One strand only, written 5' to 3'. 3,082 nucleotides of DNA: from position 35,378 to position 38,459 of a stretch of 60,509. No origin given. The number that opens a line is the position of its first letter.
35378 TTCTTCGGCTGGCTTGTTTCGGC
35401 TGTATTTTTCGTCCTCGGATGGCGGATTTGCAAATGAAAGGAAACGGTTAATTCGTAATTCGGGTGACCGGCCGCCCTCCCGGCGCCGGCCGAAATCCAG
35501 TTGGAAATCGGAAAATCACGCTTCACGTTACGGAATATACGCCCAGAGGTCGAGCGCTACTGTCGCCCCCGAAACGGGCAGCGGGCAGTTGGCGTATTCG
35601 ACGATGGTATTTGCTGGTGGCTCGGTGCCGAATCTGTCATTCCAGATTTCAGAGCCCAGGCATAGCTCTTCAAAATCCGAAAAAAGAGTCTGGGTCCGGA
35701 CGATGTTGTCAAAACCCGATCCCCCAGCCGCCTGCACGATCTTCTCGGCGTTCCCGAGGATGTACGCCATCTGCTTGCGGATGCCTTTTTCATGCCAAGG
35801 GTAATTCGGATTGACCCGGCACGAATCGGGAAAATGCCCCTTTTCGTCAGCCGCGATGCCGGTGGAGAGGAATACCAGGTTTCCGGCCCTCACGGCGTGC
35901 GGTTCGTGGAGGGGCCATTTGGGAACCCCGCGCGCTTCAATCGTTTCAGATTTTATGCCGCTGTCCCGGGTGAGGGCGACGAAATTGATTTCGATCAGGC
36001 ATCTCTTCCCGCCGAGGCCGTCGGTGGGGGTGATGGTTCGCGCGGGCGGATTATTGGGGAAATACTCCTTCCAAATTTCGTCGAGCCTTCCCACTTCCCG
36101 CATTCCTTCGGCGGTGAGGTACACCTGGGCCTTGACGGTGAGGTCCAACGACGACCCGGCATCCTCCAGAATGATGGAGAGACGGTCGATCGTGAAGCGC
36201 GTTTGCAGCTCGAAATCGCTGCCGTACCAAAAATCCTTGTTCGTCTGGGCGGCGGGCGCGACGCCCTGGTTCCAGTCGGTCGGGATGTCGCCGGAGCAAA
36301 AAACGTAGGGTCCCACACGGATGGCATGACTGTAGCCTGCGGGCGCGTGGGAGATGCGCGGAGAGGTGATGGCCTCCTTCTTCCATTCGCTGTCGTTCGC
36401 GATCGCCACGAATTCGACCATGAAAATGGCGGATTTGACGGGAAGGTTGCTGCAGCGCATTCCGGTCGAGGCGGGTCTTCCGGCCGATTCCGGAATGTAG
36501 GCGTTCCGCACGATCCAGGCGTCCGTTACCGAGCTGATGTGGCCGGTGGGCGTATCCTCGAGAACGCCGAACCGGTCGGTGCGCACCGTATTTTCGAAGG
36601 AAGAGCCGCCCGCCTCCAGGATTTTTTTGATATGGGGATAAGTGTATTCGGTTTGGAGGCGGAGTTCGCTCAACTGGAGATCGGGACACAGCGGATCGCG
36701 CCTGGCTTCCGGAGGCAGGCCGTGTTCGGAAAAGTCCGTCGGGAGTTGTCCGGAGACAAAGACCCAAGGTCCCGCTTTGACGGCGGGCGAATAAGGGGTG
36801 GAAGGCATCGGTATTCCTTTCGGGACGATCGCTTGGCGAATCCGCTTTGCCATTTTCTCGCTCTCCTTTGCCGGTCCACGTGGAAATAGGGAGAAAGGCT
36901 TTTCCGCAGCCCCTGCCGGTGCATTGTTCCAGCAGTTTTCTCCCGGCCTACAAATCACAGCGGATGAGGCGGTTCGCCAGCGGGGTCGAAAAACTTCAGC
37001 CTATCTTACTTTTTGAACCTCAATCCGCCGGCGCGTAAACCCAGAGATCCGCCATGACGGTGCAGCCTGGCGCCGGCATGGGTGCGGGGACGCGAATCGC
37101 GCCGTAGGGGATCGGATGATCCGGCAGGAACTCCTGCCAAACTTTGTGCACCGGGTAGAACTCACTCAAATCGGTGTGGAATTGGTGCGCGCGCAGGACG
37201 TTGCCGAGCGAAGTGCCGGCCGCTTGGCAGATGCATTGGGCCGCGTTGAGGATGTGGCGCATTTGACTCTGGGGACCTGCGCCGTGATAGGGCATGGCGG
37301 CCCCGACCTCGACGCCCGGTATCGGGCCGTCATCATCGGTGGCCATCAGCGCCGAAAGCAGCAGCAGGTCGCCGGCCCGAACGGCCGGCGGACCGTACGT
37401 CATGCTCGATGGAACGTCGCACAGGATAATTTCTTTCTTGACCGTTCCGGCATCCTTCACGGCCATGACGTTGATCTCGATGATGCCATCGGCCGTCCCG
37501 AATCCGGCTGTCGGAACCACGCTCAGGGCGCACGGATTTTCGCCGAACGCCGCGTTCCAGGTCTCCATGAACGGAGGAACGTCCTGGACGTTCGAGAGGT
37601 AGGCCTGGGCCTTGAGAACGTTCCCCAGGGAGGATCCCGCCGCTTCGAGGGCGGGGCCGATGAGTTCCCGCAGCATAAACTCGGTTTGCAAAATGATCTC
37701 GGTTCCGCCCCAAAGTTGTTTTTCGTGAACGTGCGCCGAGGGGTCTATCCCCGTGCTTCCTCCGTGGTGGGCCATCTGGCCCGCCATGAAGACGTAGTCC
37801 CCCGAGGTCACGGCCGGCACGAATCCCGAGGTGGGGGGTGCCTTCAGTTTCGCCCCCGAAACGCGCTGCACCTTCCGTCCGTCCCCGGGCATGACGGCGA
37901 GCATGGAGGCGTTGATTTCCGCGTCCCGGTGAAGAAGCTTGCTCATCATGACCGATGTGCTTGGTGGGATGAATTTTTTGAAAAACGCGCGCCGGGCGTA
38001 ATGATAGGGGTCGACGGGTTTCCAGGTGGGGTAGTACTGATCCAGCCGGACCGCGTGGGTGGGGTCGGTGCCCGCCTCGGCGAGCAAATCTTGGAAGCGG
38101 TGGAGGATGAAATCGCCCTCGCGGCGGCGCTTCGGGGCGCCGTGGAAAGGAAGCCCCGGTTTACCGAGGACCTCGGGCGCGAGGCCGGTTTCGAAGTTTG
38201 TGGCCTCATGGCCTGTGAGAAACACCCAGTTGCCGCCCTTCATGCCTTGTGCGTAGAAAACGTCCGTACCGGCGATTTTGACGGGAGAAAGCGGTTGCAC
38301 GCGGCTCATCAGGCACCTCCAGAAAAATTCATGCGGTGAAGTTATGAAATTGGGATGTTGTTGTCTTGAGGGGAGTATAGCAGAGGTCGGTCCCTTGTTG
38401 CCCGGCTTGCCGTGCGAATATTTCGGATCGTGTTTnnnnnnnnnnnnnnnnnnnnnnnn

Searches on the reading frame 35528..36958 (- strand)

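Call 34: search_protein_families(library=pfam, proteins=[window:35528-36958:-], max_evalue=0.00001)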
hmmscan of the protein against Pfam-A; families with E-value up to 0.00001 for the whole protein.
window:35528-36958:- (476 aa): 1 family
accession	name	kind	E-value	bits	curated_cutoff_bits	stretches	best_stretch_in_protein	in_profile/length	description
PF01042.26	Ribonuc_L-PSP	-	9.1e-37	126.2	27.3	3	205-329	7-120/121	Endoribonuclease L-PSP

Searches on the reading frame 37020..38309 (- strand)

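Call 34: search_protein_families(library=pfam, proteins=[window:37020-38309:-], max_evalue=0.00001)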
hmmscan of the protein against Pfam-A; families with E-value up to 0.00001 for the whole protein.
window:37020-38309:- (429 aa): 1 family
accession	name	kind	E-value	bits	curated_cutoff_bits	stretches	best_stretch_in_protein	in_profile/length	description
PF01042.26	Ribonuc_L-PSP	-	1.6e-23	83.4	27.3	2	156-284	3-120/121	Endoribonuclease L-PSP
